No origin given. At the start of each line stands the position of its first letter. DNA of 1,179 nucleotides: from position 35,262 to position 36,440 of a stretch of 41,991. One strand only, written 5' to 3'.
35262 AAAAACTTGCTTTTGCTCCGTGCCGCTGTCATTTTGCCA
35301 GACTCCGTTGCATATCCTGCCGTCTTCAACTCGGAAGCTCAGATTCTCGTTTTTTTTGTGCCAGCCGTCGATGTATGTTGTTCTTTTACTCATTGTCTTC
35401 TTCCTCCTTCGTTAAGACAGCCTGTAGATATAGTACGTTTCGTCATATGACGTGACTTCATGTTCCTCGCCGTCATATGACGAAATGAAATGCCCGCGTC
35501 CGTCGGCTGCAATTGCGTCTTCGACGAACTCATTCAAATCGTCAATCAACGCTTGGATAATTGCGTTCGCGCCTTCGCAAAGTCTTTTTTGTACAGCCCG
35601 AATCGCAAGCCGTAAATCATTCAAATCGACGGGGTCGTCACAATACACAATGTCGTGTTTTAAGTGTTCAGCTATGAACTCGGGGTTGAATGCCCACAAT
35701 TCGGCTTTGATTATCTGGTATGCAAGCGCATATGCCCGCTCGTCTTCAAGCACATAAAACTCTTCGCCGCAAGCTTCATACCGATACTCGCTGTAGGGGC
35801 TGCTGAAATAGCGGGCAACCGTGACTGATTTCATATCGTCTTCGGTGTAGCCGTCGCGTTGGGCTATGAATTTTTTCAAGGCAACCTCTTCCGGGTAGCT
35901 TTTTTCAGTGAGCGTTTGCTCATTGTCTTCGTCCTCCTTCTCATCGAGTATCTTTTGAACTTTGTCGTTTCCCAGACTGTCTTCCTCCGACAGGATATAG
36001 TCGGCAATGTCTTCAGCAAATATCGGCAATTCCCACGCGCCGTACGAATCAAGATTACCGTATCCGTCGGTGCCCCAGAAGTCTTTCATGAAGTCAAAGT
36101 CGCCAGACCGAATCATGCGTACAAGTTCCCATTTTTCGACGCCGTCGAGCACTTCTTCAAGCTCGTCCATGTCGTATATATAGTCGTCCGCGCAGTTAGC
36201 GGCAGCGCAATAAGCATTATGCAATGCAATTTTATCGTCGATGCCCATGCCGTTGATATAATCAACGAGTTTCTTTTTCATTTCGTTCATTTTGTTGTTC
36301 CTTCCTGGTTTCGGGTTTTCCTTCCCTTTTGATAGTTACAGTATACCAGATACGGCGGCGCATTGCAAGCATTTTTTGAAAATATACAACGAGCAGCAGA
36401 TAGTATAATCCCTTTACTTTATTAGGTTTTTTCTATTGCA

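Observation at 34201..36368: Autonomous antisense four-gene operon of unknown function wedged between terS and terL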

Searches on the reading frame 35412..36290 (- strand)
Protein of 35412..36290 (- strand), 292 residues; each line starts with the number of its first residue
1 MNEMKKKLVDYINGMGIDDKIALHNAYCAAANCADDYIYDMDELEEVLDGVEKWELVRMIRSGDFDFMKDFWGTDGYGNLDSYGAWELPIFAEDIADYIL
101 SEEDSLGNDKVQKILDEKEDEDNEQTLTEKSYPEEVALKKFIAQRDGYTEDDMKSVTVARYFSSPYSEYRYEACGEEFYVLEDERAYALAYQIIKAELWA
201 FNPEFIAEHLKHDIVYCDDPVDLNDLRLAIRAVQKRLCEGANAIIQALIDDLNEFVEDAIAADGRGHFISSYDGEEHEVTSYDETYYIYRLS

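Call 4: search_protein_families(library=pfam, proteins=[window:35412-36290:-], max_evalue=1)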
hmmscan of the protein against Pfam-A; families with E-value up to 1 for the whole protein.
window:35412-36290:- (292 aa): 1 family
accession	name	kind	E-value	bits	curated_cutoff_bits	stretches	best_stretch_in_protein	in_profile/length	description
PF01337.24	Barstar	-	0.078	13.4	23.4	1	11-54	5-47/96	Barstar (barnase inhibitor)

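Call 5: search_protein_families(library=phrogs, proteins=[window:35412-36290:-], max_evalue=1)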
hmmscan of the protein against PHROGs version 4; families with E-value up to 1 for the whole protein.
window:35412-36290:- (292 aa): 4 families
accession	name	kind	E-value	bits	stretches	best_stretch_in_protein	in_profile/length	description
phrog_15770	-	unknown function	6.5e-22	79.3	1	170-289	27-147/149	-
phrog_4534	-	unknown function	3.5e-05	25.1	1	35-121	37-130/133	-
phrog_19501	-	unknown function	0.33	12.2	0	239-269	13-45/79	-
phrog_6081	-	unknown function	0.47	11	1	105-147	27-66/169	-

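Call 7: search_protein_families(library=ncbifam, proteins=[window:35412-36290:-], max_evalue=1)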
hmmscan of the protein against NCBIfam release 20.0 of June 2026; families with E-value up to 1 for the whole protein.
window:35412-36290:- (292 aa): 2 families
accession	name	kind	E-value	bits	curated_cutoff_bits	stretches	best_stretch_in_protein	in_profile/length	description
NF050169.1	CatEfflxFieF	equivalog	0.11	11.7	420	1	86-129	172-215/282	cation efflux pump FieF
NF041197.2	CxxC_Se_CxxC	equivalog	0.27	11.4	40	0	135-161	27-53/53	dual CXXC motif small (seleno)protein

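Call 8: search_protein_families(library=padloc, proteins=[window:35412-36290:-], max_evalue=1)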
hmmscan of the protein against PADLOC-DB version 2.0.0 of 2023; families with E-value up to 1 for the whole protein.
window:35412-36290:- (292 aa): 0 families

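Call 10: find_homologous_proteins(query=window:35412-36290:-, max_evalue=0.001)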
Query window:35412-36290:- (292 aa): 135 proteins with E <= 0.001 among 945 candidates; the best 120 are listed.
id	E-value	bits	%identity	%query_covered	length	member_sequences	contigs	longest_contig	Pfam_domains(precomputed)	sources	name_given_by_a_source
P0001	9.3e-97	342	96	56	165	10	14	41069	-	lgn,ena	-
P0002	3.7e-90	320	90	56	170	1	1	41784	-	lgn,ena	-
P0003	6.6e-87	310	87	56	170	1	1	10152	-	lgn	-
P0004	1.1e-85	306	84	56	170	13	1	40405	-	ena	-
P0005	5.2e-85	303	85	56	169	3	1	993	-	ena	-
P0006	1.9e-84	301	85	56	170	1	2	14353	-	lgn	-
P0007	2.8e-84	301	82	56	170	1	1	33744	-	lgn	-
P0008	4.0e-84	300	84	56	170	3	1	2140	-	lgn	-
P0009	5.0e-84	300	84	56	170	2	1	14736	-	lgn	-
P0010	9.7e-84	299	84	56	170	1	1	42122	-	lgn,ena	-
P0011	4.1e-83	297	85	56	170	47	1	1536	-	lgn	-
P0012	8.9e-82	293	82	56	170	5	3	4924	-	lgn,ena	-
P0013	2.5e-81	291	81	56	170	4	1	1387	-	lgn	-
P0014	2.8e-80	288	80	56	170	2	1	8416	-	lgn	-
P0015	1.2e-78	282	78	58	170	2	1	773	-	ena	-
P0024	3.7e-55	205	62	54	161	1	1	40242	-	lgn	-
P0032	1.0e-53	201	79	37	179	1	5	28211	-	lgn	-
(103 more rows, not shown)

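Call 11: search_dna_similar(query=window:35412-36290:-, collection=phages, mode=protein, max_evalue=0.01, max_rows=25)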
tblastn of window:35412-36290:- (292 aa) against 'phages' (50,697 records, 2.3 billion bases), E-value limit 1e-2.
Records with a match: 19; places in all: 25; records where one place covers at least 80% of the query: 0.
Best place of each record, by identity: <60% 19.
By first word of the organism name: Bacillus 16; Alicyclobacillus 1; Xanthomonas 1; Staphylococcus 1.
By host as written in the record: Bacillus cereus 3; Bacillus cereus ATCC 14579 2; Bacillus cereus JCM 2152 2; Bacillus cereus BtB2-4 2; Priestia megaterium 2; Alicyclobacillus acidoterrestris strain KKP 3133 1; Xanthomonas oryzae pv. oryzae 1; Bacillus thuringiensis strain ATCC10792 1; and 5 more.
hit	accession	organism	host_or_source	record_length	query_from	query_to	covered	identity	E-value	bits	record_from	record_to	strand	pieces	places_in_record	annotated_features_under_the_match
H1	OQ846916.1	Alicyclobacillus phage KKP_3916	Alicyclobacillus acidoterrestris strain ...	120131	164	290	43%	44.9%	5e-21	99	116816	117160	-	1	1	hypothetical protein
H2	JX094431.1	Bacillus phage vB_BceM_Bc431v3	Bacillus cereus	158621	166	290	43%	38.4%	1e-15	83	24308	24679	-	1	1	orf050: hypothetical protein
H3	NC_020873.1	Bacillus phage vB_BceM_Bc431v3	Bacillus cereus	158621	166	290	43%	38.4%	1e-15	83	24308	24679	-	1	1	orf050: hypothetical protein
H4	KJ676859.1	Bacillus phage JBP901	Bacillus cereus ATCC 14579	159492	166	279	39%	40.7%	1e-13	77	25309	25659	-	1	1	hypothetical protein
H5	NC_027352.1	Bacillus phage JBP901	Bacillus cereus ATCC 14579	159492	166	279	39%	40.7%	1e-13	77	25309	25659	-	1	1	hypothetical protein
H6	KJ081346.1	Bacillus phage BCP8-2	Bacillus cereus JCM 2152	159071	166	279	39%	40.7%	2e-13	76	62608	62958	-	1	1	hypothetical protein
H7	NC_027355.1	Bacillus phage BCP8-2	Bacillus cereus JCM 2152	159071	166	279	39%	40.7%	2e-13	76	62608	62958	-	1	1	hypothetical protein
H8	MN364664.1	Xanthomonas phage Xoo-sp15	Xanthomonas oryzae pv. oryzae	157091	166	279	39%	40.4%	7e-15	81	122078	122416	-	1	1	hypothetical protein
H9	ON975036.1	Bacillus phage Thurquoise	Bacillus thuringiensis strain ATCC10792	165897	166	290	43%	35.4%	8e-13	74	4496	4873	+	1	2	LTR; left direct terminal repeat; redundant terminal region of the ... | hypothetical protein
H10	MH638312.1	Bacillus phage Kioshi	Bacillus thuringiensis kurstaki ATCC ...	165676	166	279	39%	38.1%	3e-12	73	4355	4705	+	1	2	11: hypothetical protein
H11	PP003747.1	Bacillus phage Z3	Bacillus cereus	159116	166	279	39%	38.1%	7e-12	72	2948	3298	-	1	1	hypothetical protein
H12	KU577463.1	Bacillus phage Deep Blue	Bacillus cereus BtB2-4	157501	166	290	43%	34.6%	7e-12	72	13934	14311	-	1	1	hypothetical protein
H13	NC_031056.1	Bacillus phage Deep Blue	Bacillus cereus BtB2-4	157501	166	290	43%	34.6%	7e-12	72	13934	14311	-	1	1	hypothetical protein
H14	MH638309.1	Bacillus phage Hobo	Bacillus thuringiensis kurstaki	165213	166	279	39%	37.1%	1e-11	71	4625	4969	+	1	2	11: hypothetical protein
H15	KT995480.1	Bacillus phage BM15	Priestia megaterium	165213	166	279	39%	37.1%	1e-11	71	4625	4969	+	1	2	hypothetical protein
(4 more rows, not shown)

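Call 12: find_encoding_contigs(protein=P0001, flank=6000, max_places=6)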
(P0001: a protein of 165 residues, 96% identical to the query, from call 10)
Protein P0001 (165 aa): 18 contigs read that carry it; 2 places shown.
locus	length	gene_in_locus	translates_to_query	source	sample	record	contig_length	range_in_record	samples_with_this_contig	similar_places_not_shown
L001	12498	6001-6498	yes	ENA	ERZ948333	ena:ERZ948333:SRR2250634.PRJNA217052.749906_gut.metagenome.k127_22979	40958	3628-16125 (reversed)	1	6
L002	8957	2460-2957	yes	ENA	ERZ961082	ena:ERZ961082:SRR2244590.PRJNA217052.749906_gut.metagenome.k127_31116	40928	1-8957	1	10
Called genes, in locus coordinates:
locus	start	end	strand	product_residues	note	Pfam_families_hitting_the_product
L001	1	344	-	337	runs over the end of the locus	PF17236:SU10_MCP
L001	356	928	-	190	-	-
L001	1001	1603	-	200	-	PF04233:Phage_Mu_F (weak)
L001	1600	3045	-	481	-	PF05133:SPP1_portal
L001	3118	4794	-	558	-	-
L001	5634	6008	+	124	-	-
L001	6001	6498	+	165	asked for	-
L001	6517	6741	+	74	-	-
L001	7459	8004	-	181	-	-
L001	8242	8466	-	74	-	-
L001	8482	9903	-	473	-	PF08706:D5_N, PF19263:DUF5906, PF03288:Pox_D5 (weak)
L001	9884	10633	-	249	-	PF02086:MethyltransfD12 (weak)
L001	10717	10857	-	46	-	-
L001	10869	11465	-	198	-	-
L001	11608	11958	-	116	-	-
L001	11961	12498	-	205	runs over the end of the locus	PF02511:Thy1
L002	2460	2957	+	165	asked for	-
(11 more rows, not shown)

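Call 75: get_annotated_region(hit=H9, flank=4000)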
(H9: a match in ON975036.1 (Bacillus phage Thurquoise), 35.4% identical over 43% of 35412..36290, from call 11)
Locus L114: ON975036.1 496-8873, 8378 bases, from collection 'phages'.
description: Bacillus phage Thurquoise, complete genome.
organism: Bacillus phage Thurquoise (NCBI taxid 2978977)
taxonomy: Viruses; Duplodnaviria; Heunggongvirae; Uroviricota; Caudoviricetes; Herelleviridae; Bastillevirinae; Caeruleovirus
host: Bacillus thuringiensis strain ATCC10792; source: enriched soil samples; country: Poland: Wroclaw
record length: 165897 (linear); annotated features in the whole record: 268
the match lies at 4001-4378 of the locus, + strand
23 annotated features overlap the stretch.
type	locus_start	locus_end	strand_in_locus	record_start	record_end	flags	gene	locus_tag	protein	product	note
repeat_region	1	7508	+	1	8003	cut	-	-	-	-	LTR; left direct terminal repeat; redundant terminal region of the DNA molecule, determined by the analysis of the ...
CDS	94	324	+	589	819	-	-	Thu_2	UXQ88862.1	hypothetical protein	-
CDS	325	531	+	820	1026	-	-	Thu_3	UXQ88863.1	hypothetical protein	-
CDS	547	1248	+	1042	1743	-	-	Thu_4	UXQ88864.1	hypothetical protein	-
CDS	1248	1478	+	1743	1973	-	-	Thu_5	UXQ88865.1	hypothetical protein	-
CDS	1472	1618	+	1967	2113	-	-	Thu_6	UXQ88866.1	hypothetical protein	-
CDS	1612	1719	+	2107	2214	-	-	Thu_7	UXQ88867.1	hypothetical protein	-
CDS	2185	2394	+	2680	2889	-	-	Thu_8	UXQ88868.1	hypothetical protein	-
CDS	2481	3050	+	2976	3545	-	-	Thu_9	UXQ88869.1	hypothetical protein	-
CDS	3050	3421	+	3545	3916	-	-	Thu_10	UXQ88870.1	hypothetical protein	-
CDS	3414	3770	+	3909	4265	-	-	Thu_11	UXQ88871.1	hypothetical protein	-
CDS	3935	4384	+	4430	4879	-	-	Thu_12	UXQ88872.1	hypothetical protein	-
CDS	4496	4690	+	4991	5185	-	-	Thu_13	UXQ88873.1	hypothetical protein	-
CDS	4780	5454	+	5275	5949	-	-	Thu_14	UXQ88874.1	hypothetical protein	-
CDS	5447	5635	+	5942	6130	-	-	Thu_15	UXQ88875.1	hypothetical protein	-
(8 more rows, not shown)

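Call 83: find_encoding_contigs(protein=P0032, flank=5000, max_places=3)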
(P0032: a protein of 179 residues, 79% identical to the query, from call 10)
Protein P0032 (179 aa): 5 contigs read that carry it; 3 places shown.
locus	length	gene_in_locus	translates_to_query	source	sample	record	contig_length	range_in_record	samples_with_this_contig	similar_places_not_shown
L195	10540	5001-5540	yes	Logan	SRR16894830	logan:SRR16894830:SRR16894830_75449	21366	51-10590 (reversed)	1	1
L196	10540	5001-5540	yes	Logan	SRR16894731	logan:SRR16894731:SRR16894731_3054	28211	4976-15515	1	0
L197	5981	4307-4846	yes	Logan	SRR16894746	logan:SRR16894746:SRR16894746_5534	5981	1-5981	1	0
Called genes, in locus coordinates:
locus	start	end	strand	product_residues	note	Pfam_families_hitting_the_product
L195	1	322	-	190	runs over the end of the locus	-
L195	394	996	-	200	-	PF04233:Phage_Mu_F (weak)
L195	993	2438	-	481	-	PF05133:SPP1_portal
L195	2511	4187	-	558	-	-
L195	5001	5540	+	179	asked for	-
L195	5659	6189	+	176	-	-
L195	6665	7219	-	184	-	-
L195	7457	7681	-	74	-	-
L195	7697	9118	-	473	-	PF08706:D5_N, PF19263:DUF5906, PF03288:Pox_D5 (weak)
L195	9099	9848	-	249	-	PF02086:MethyltransfD12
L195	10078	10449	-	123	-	-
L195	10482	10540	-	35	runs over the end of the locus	?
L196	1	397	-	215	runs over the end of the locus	-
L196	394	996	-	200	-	PF04233:Phage_Mu_F (weak)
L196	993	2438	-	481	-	PF05133:SPP1_portal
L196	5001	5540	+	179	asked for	-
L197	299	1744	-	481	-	PF05133:SPP1_portal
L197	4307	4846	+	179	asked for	-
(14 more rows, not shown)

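Call 85: find_encoding_contigs(protein=P0024, flank=5000, max_places=3)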
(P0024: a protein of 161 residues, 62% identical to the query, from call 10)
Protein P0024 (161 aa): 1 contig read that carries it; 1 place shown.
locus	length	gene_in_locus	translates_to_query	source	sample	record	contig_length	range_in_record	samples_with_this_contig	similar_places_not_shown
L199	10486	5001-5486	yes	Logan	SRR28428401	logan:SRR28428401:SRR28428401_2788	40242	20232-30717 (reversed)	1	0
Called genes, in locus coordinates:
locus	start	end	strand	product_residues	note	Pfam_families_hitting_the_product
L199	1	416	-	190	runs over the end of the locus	-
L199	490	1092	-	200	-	PF04233:Phage_Mu_F (weak)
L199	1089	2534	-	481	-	PF05133:SPP1_portal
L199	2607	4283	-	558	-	-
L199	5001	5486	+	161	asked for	-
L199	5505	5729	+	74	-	-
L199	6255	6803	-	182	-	-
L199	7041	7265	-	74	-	-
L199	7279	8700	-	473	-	PF08706:D5_N, PF19263:DUF5906 (weak), PF03288:Pox_D5 (weak)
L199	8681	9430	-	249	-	PF02086:MethyltransfD12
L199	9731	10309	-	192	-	PF02511:Thy1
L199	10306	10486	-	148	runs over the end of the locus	-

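Call 96: get_annotated_region(hit=H1, flank=2500)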
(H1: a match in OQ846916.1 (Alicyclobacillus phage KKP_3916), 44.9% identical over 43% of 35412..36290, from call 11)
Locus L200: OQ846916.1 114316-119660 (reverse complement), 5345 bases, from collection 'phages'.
description: Alicyclobacillus phage KKP_3916, complete genome.
organism: Alicyclobacillus phage KKP_3916 (NCBI taxid 3040651)
taxonomy: Viruses; Duplodnaviria; Heunggongvirae; Uroviricota; Caudoviricetes
host: Alicyclobacillus acidoterrestris strain KKP 3133; source: orchard soil; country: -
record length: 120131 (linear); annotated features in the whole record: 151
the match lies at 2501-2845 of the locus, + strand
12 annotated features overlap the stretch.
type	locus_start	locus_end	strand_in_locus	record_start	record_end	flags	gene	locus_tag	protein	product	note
CDS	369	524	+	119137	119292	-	-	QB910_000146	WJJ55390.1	hypothetical protein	-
CDS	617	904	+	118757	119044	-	-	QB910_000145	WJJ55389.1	hypothetical protein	-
CDS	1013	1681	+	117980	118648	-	-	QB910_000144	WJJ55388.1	hypothetical protein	-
CDS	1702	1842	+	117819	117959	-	-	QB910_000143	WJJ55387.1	hypothetical protein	-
CDS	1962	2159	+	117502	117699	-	-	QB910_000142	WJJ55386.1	hypothetical protein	-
CDS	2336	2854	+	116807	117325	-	-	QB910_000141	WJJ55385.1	hypothetical protein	-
CDS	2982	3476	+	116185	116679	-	-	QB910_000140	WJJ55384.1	hypothetical protein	-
CDS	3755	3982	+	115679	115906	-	-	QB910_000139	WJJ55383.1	hypothetical protein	-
CDS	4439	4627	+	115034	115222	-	-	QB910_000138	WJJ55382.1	hypothetical protein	-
CDS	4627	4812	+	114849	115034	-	-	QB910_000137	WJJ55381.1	hypothetical protein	-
CDS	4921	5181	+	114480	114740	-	-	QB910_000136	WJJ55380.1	hypothetical protein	-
CDS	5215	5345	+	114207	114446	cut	-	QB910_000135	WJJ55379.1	hypothetical protein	-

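Call 97: get_annotated_region(hit=H2, flank=2500)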
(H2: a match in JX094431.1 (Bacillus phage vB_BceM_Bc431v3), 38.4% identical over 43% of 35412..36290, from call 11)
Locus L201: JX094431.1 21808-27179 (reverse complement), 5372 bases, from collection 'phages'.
description: Bacillus cereus bacteriophage vB_BceM_Bc431v3, complete genome.
organism: Bacillus phage vB_BceM_Bc431v3 (NCBI taxid 1195072)
taxonomy: Viruses; Duplodnaviria; Heunggongvirae; Uroviricota; Caudoviricetes; Herelleviridae; Bastillevirinae; Caeruleovirus; Caeruleovirus Bc431
host: Bacillus cereus; source: -; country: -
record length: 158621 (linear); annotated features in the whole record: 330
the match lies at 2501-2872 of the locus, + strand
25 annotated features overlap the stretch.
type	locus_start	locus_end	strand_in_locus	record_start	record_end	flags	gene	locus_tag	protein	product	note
CDS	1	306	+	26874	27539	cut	orf055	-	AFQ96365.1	hypothetical protein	similar to YP_085030.1 group-specific protein [Bacillus cereus E33L] and ZP_05182902.1 hypothetical protein ...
CDS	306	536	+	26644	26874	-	orf054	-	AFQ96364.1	hypothetical protein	-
CDS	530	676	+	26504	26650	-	orf053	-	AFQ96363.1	putative membrane protein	motifs: one transmembrane domain shown using TMHMM and Phobius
regulatory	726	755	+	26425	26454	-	-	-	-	terminator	rho-independent terminator; discovered using TransTerm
CDS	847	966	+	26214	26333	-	orf053A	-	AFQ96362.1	hypothetical protein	-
regulatory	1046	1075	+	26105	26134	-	-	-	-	promoter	similar to consensus SigA Bacillus promoter: TTGacW (N15-17)TANWMT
regulatory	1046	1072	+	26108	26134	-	-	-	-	promoter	similar to consensus SigA Bacillus promoter: TTGacW (N15-17)TANWMT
CDS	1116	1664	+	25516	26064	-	orf052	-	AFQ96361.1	hypothetical protein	-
repeat_region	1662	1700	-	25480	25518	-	-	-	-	-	one difference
regulatory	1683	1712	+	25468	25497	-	-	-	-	promoter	similar to consensus SigA Bacillus promoter: TTGacW (N15-17)TANWMT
CDS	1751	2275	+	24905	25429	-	orf051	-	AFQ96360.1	hypothetical protein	similar to YP_551773.1 hypothetical protein Bpro_5003 [Polaromonas sp. JS666] and YP_516054.1 hypothetical protein ...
repeat_region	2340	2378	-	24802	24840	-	-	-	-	-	-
CDS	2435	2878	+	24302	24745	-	orf050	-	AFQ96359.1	hypothetical protein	-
repeat_region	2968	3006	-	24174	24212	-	-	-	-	-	-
regulatory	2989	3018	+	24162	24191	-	-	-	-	promoter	similar to consensus SigA Bacillus promoter: TTGacW (N15-17)TANWMT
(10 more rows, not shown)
